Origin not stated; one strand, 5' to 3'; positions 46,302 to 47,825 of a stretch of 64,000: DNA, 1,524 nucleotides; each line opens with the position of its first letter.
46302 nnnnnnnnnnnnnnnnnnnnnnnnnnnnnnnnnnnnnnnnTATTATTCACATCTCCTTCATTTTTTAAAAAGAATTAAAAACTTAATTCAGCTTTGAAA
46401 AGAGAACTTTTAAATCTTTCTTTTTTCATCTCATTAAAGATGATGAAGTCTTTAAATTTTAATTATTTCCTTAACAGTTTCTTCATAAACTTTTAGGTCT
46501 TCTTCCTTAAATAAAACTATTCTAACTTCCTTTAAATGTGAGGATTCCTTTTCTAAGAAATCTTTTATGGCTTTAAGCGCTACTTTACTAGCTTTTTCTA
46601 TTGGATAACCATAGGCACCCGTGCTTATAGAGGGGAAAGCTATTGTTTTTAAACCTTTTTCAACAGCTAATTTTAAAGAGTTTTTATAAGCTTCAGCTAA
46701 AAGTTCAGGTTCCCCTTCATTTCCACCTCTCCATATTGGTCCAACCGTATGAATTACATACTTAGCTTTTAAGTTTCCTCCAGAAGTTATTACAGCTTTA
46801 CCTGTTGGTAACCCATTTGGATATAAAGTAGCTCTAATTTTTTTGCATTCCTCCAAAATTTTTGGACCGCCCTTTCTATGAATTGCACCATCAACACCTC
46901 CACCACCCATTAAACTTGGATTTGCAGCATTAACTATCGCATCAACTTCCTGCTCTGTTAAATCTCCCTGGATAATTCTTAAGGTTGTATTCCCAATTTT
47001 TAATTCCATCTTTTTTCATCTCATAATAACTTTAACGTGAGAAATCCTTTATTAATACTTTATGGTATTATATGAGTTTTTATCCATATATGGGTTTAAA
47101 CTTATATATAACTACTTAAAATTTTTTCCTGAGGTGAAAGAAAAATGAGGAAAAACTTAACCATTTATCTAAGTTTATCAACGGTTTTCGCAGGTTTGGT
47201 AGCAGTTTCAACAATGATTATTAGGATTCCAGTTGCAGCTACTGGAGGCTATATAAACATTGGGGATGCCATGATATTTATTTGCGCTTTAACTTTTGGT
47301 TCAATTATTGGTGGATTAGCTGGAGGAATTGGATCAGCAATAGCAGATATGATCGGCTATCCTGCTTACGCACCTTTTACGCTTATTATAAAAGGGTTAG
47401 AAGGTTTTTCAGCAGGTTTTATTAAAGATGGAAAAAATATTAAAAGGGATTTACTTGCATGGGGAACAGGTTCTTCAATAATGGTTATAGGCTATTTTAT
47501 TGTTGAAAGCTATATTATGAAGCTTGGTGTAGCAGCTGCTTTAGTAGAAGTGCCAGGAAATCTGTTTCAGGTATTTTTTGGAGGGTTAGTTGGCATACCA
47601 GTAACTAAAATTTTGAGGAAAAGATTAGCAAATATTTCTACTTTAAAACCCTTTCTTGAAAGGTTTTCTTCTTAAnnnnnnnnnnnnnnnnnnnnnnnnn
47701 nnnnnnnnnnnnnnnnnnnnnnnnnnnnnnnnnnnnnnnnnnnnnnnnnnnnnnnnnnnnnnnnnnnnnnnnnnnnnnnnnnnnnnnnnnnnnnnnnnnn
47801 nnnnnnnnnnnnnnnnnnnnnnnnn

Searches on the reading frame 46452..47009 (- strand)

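Call 46: search_protein_families(library=pfam, proteins=[window:46452-47009:-], max_evalue=0.001)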
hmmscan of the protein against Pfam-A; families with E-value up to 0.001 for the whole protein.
window:46452-47009:- (185 aa): 1 family
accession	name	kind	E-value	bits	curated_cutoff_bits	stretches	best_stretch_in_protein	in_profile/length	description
PF01661.27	Macro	-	8.6e-47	158.4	22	1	26-144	1-118/118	Macro domain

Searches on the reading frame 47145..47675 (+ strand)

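Call 47: search_protein_families(library=pfam, proteins=[window:47145-47675:+], max_evalue=0.001)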
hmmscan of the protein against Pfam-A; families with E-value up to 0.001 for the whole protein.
window:47145-47675:+ (176 aa): 1 family
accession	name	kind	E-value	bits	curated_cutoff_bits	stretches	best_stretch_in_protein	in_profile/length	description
PF07155.17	ECF-ribofla_trS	-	1.2e-34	120.3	26.7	1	12-159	10-172/172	ECF-type riboflavin transporter, S component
